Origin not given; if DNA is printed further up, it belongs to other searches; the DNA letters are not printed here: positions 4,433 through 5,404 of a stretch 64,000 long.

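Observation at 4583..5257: Compositionally foreign gene (approx. 50% GC, E. coli-optimal codons) under a phage-type promoter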

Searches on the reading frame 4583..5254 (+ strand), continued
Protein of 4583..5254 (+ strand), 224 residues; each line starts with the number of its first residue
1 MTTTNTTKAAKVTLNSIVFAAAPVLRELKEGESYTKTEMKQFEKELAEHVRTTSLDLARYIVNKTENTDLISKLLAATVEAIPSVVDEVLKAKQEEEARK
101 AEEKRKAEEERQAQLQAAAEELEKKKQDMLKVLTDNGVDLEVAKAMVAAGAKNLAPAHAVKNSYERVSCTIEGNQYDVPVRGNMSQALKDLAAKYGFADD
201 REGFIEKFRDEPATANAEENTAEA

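Call 30: predict_structure(alignment_id=A1)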
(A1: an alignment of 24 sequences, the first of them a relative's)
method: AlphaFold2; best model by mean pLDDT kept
length: 224 residues; sequences in the alignment: 24
mean_pLDDT: 67.7   pTM: 0.34
mean pLDDT of the five models: 67.7, 65.4, 63.2, 60.2, 57.0
residues with pLDDT >= 90: 0; 70-90: 121; 50-70: 67; < 50: 36
segments of 3 or more residues with pLDDT < 50: 1-9, 153-164, 211-224
pLDDT, mean of each block of 10 residues (from residue 1): 42 77 78 81 88 83 74 80 84 82 77 74 72 61 57 44 52 62 68 67 61 36 35
secondary structure, 60 per line:
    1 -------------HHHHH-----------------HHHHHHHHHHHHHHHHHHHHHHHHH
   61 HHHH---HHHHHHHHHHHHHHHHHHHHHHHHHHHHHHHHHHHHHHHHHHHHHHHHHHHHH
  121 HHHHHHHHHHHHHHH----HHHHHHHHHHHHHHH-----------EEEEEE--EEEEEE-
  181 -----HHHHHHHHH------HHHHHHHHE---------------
elements in order: H14-18 H36-64 H68-135 H140-154 E166-171 E174-179 H186-194 H201-208

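Call 31: search_protein_families(library=pfam, alignment_id=A1, max_evalue=10)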
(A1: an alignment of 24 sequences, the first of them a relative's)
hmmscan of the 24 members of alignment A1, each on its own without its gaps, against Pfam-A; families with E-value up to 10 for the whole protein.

A. member 1, P0001 (224 aa): 14 families
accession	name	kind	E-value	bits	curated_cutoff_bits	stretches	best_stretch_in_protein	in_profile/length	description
PF23356.2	TPR_PEP5_VPS11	-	0.0012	18.6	27.5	1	44-168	161-283/354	PEP5/VPS11 Clathrin repeat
PF03543.20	Peptidase_C58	-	0.085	12.9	23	1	84-148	41-105/205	Yersinia/Haemophilus virulence surface antigen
PF02108.21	FliH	-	0.094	13.1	24.1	1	35-81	14-59/128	Flagellar assembly protein FliH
PF07765.17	KIP1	-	0.11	13.1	33.9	1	108-140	9-41/74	KIP1-like protein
PF02194.20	PXA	-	0.14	12.8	27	1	39-131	30-109/181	PXA domain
PF00430.23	ATP-synt_B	-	0.73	10.3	28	1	91-145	73-127/132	ATP synthase B/B' CF(0)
PF04791.21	LMBR1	-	0.96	8.7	31.9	1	33-132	201-302/510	LMBR1-like membrane protein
PF25203.1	DAAF9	-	1.1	8.3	27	1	63-132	143-212/501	DAAF9 domain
PF13315.11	DUF4085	-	1.3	9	24.1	1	95-138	18-62/205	Protein of unknown function (DUF4085)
PF14362.11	DUF4407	-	1.5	8.5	31.3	1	38-174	101-207/297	Domain of unknown function (DUF4407)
PF10186.14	ATG14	-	1.5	8.3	33.2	1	25-136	21-134/347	Vacuolar sorting 38 and autophagy-related subunit 14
PF11351.13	GTA_holin_3TM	-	6.8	7.7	24.8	1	78-135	3-52/123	Holin of 3TMs, for gene-transfer release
PF17042.10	NBD_C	-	6.9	7.6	28.3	0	33-125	6-96/168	Nucleotide-binding C-terminal domain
PF00484.24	Pro_CA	-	9.7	6.9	25.7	0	104-178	77-151/156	Carbonic anhydrase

B. families by the number of members that match (of 24 scanned): 116 families (the first 25 are shown)
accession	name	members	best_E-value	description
PF07946.19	CCDC47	11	0.019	PAT complex subunit CCDC47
PF01988.24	VIT1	8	0.94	VIT family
PF04791.21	LMBR1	7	0.22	LMBR1-like membrane protein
PF03154.20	Atrophin-1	5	0.12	Atrophin-1 family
PF20524.3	DUF6739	4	0.073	Family of unknown function (DUF6739)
PF01956.21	EMC3_TMCO1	4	0.18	Integral membrane protein EMC3/TMCO1-like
PF08598.16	Sds3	3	0.0021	Sds3-like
PF17929.6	TetR_C_34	3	0.006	Tetracyclin repressor-like, C-terminal domain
PF09328.15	Phytochelatin_C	3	0.0068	Domain of unknown function (DUF1984)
PF02579.22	Nitro_FeMo-Co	3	0.025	Dinitrogenase iron-molybdenum cofactor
PF19558.4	DUF6080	3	0.032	Family of unknown function (DUF6080)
PF16139.11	DUF4847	3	0.043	Domain of unknown function (DUF4847)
PF06386.16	GvpL_GvpF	3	0.046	Gas vesicle synthesis protein GvpL/GvpF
PF13718.12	GNAT_acetyltr_2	3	0.064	GNAT acetyltransferase 2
PF23473.1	LysM3_LYK4_5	3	0.087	LYK4/5 LysM3 domain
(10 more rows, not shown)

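Call 36: fold_search(model_id=the predicted structure, library=pdb)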
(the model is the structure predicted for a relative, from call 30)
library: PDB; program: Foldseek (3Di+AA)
matches with E <= 10: 25; with E <= 0.001: 0
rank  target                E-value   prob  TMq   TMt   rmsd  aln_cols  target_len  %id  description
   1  4pc1_C                9.6e-01  0.30  0.16  0.13  16.5        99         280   18  Elongation Factor Tu:Ts complex with a bound phosphate (released 2015-05-06)
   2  4pc3_C                1.0e+00  0.28  0.16  0.14  16.5        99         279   18  Elongation factor Tu:Ts complex with partially bound GDP (released 2015-05-06)
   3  4pc6_C                1.4e+00  0.23  0.16  0.14  16.5        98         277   18  Elongation factor Tu:Ts complex with bound GDPNP (released 2015-05-06)
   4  4pc1_D                3.2e+00  0.14  0.16  0.14  16.4        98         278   18  Elongation Factor Tu:Ts complex with a bound phosphate (released 2015-05-06)
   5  4q7j_E                4.1e+00  0.10  0.16  0.13  16.9       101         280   19  Complex structure of viral RNA polymerase (released 2014-08-27)
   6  1aip_C                4.6e+00  0.63  0.16  0.18   1.0        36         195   28  EF-TU EF-TS COMPLEX FROM THERMUS THERMOPHILUS (released 1997-10-22)
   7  2l93_MODEL_1_A        4.9e+00  0.06  0.11  0.36   3.1        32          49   16  Solution structure of the C-terminal domain of Salmonella H-NS (released 2011-06-15)
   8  9rdk_J                4.9e+00  0.02  0.13  0.14   9.4        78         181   18  Cryo-EM structure of the human SAGA co-activator complex (released 2026-04-01)
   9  4r71_C                5.3e+00  0.47  0.15  0.05   1.3        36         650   33  Structure of the Qbeta holoenzyme complex in the P1211 crystal form (released 2015-09-23)
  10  1tfe                  5.6e+00  0.54  0.16  0.24   1.1        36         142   28  DIMERIZATION DOMAIN OF EF-TS FROM T. THERMOPHILUS (released 1996-11-08)
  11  9iuz_B                6.4e+00  0.03  0.11  0.06  11.9        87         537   15  Constitutively active mutant(Y276H) of Arabidopsis phytochrome B(phyB) in complex with phytochrome-interacting factor  (released 2024-10-02)
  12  8zrt_R                6.4e+00  0.02  0.13  0.11  14.4        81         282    9  Cryo-EM structure focused on the receptor of the ET-1 bound ETBR-DNGI complex (released 2024-10-02)
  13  1efu_B                7.2e+00  0.51  0.16  0.13   0.8        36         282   33  ELONGATION FACTOR COMPLEX EF-TU/EF-TS FROM ESCHERICHIA COLI (released 1997-01-11)
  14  1rr7                  7.2e+00  0.04  0.13  0.29  15.4        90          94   19  Crystal structure of the Middle Operon Regulator protein of Bacteriophage Mu (released 2004-08-17)
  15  9m6x_A                7.7e+00  0.03  0.15  0.27  18.9       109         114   13  Cryo-EM structure of bacteriophage NF5 neck (released 2025-12-17)
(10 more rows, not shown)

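Call 63: search_protein_families(library=pfam, alignment_id=A4, max_evalue=10)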
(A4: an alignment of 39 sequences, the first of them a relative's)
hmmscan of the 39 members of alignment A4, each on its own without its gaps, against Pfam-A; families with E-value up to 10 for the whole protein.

A. member 1, P0001 (224 aa): 14 families
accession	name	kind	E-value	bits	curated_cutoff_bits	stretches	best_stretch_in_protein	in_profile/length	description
PF23356.2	TPR_PEP5_VPS11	-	0.0012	18.6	27.5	1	44-168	161-283/354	PEP5/VPS11 Clathrin repeat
PF03543.20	Peptidase_C58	-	0.085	12.9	23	1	84-148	41-105/205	Yersinia/Haemophilus virulence surface antigen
PF02108.21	FliH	-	0.094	13.1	24.1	1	35-81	14-59/128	Flagellar assembly protein FliH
PF07765.17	KIP1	-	0.11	13.1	33.9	1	108-140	9-41/74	KIP1-like protein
PF02194.20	PXA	-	0.14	12.8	27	1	39-131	30-109/181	PXA domain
PF00430.23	ATP-synt_B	-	0.73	10.3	28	1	91-145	73-127/132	ATP synthase B/B' CF(0)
PF04791.21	LMBR1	-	0.96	8.7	31.9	1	33-132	201-302/510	LMBR1-like membrane protein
PF25203.1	DAAF9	-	1.1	8.3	27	1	63-132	143-212/501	DAAF9 domain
PF13315.11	DUF4085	-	1.3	9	24.1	1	95-138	18-62/205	Protein of unknown function (DUF4085)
PF14362.11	DUF4407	-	1.5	8.5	31.3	1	38-174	101-207/297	Domain of unknown function (DUF4407)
PF10186.14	ATG14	-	1.5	8.3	33.2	1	25-136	21-134/347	Vacuolar sorting 38 and autophagy-related subunit 14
PF11351.13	GTA_holin_3TM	-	6.8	7.7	24.8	1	78-135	3-52/123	Holin of 3TMs, for gene-transfer release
PF17042.10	NBD_C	-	6.9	7.6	28.3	0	33-125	6-96/168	Nucleotide-binding C-terminal domain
PF00484.24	Pro_CA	-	9.7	6.9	25.7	0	104-178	77-151/156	Carbonic anhydrase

B. families by the number of members that match (of 39 scanned): 136 families (the first 25 are shown)
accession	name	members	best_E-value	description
PF01988.24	VIT1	9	0.026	VIT family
PF07946.19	CCDC47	4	0.045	PAT complex subunit CCDC47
PF15927.10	Casc1_N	3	2.6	Cancer susceptibility candidate 1 N-terminus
PF09074.15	Mer2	2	0.012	Mer2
PF23824.1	DUF7194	2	0.014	Family of unknown function (DUF7194)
PF14748.11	P5CR_dimer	2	0.026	Pyrroline-5-carboxylate reductase dimerisation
PF03990.20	DUF348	2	0.034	G5-linked-Ubiquitin-like domain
PF06459.17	RR_TM4-6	2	0.11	Ryanodine Receptor TM 4-6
PF03154.20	Atrophin-1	2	0.12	Atrophin-1 family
PF02194.20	PXA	2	0.14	PXA domain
PF01323.26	DSBA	2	0.14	DSBA-like thioredoxin domain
PF10152.14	CCDC53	2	0.3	Subunit CCDC53 of WASH complex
PF01956.21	EMC3_TMCO1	2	0.62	Integral membrane protein EMC3/TMCO1-like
PF04791.21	LMBR1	2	0.92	LMBR1-like membrane protein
PF19610.4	DUF6115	2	1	Family of unknown function (DUF6115)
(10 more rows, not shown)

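Call 102: search_protein_families(library=ncbifam, alignment_id=A4, max_evalue=10)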
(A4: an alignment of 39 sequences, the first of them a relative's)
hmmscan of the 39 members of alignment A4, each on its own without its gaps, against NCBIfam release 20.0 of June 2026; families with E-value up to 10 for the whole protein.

A. member 1, P0001 (224 aa): 7 families
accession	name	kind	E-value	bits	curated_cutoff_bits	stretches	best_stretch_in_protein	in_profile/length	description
TIGR04480.1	D_pro_red_PrdA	equivalog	0.0017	17.1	700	1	68-163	55-149/587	D-proline reductase (dithiol) proprotein PrdA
NF041813.1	Avs2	equivalog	0.031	12.1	1000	1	32-151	50-173/1317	AVAST type 2 anti-phage system protein Avs2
TIGR03216.1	OH_muco_semi_DH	equivalog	0.052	12.1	693.25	1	72-154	24-106/481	2-hydroxymuconic semialdehyde dehydrogenase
TIGR01144.1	ATP_synt_b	equivalog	1.3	8.9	65.5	1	90-145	68-123/147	F0F1 ATP synthase subunit B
NF005607.0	PRK07353.1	equivalog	3.6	7.4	131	0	88-135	91-138/155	F0F1 ATP synthase subunit B'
NF038305.1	HpsJ_fam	subfamily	5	7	60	1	24-128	109-205/234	HpsJ family protein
NF011042.0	PRK14472.1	equivalog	8.1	6.4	198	0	86-145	86-146/175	F0F1 ATP synthase subunit B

B. families by the number of members that match (of 39 scanned): 89 families (the first 25 are shown)
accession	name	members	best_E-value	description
TIGR04480.1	D_pro_red_PrdA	2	0.0017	D-proline reductase (dithiol) proprotein PrdA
NF011042.0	PRK14472.1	2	0.0078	F0F1 ATP synthase subunit B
TIGR01784.1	T_den_put_tspse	2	0.012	Rpn family recombination-promoting nuclease/putative transposase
TIGR02794.1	tolA_full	2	0.062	cell envelope integrity protein TolA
TIGR01144.1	ATP_synt_b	2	0.092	F0F1 ATP synthase subunit B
TIGR04346.1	DotA_TraY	2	0.31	DotA/TraY family protein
NF038348.1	T2SS_HK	2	0.54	histidine kinase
NF001300.0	PRK00247.1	2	1.1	membrane protein insertase YidC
NF038305.1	HpsJ_fam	2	1.3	HpsJ family protein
TIGR02236.1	recomb_radA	1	0.0004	DNA repair and recombination protein RadA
NF006203.0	PRK08327.1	1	0.0007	thiamine pyrophosphate-requiring protein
NF058535.1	antiphage_EruA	1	0.0016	NACHT domain-containing antiphage protein EruA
NF038317.1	DISARM_DrmD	1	0.002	DISARM system SNF2-like helicase DrmD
NF001503.0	PRK00349.1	1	0.0023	excinuclease ABC subunit UvrA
NF003301.0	PRK04301.1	1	0.0024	DNA repair and recombination protein RadA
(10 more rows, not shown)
